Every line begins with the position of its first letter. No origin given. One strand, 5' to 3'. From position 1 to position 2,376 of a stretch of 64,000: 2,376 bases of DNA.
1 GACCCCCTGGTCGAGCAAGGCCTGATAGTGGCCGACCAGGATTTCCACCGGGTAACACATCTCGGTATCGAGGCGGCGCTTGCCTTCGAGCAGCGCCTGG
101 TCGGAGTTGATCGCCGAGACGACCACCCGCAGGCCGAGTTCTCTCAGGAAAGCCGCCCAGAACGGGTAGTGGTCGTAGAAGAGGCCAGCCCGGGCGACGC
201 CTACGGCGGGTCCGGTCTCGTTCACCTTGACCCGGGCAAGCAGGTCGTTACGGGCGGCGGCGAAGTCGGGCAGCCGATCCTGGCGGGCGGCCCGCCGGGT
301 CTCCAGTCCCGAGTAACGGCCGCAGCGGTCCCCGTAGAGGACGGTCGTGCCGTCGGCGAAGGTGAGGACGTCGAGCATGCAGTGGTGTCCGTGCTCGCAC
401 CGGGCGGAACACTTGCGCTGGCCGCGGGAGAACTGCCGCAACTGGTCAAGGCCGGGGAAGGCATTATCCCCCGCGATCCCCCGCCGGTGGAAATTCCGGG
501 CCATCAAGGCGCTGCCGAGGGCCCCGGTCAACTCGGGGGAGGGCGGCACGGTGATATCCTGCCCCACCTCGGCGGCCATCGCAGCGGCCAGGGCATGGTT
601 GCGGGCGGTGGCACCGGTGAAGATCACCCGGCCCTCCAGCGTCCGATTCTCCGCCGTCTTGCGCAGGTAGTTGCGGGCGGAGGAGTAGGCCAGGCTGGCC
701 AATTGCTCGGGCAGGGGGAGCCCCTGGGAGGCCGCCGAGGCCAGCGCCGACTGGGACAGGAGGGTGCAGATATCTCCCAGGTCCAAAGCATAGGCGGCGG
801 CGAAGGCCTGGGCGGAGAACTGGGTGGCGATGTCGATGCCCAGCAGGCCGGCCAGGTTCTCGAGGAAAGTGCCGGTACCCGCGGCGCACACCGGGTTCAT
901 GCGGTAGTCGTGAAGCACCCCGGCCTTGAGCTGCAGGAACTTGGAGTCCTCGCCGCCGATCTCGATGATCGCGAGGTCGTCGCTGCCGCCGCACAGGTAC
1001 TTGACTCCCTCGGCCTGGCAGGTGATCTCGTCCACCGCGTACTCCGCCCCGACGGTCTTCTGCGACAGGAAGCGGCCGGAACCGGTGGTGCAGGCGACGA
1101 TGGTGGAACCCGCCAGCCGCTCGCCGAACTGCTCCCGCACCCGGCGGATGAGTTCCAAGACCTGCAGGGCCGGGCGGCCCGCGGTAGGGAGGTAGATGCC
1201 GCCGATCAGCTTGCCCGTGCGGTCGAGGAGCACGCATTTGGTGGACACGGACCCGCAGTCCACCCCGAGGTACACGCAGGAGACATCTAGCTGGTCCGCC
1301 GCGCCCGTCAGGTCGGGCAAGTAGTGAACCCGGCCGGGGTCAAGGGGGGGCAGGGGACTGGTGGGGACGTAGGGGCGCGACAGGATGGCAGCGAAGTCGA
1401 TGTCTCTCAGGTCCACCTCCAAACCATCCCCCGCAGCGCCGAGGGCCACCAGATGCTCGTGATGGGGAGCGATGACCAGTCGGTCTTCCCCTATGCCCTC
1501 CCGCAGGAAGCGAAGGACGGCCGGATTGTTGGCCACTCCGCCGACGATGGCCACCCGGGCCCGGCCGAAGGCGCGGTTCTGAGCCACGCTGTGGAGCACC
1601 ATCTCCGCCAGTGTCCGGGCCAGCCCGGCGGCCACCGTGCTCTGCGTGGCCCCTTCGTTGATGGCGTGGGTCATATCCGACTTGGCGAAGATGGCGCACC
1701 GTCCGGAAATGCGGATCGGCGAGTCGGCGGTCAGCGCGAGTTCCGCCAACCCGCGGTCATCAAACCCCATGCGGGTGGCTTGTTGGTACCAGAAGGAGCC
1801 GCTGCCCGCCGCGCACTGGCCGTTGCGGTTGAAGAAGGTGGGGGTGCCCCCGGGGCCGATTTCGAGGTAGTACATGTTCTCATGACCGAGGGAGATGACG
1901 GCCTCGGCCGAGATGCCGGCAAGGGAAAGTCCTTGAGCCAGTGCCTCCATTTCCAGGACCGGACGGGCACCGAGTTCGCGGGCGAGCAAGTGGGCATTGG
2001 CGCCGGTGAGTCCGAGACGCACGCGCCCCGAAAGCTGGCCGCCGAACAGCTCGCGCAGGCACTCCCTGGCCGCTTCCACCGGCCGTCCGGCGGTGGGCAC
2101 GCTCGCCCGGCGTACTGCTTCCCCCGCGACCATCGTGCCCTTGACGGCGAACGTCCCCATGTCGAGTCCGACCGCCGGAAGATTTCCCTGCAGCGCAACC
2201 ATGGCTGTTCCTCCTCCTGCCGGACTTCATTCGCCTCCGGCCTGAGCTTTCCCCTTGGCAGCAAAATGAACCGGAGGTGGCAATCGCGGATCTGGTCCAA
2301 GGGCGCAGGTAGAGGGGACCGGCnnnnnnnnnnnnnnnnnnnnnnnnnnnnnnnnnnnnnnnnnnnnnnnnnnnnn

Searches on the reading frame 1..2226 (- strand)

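Call 40: search_protein_families(library=pfam, proteins=[window:1-2226:-], max_evalue=0.0001)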
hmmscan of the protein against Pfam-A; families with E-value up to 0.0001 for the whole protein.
window:1-2226:- (742 aa): 2 families
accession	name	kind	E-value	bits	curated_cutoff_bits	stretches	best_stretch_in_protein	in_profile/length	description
PF01869.26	BcrAD_BadFG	-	1.2e-52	179.6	31.5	2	320-576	1-271/271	BadF/BadG/BcrA/BcrD ATPase family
PF09989.15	DUF2229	-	2.3e-14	54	29.4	1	675-742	2-70/218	CoA enzyme activase uncharacterised domain (DUF2229)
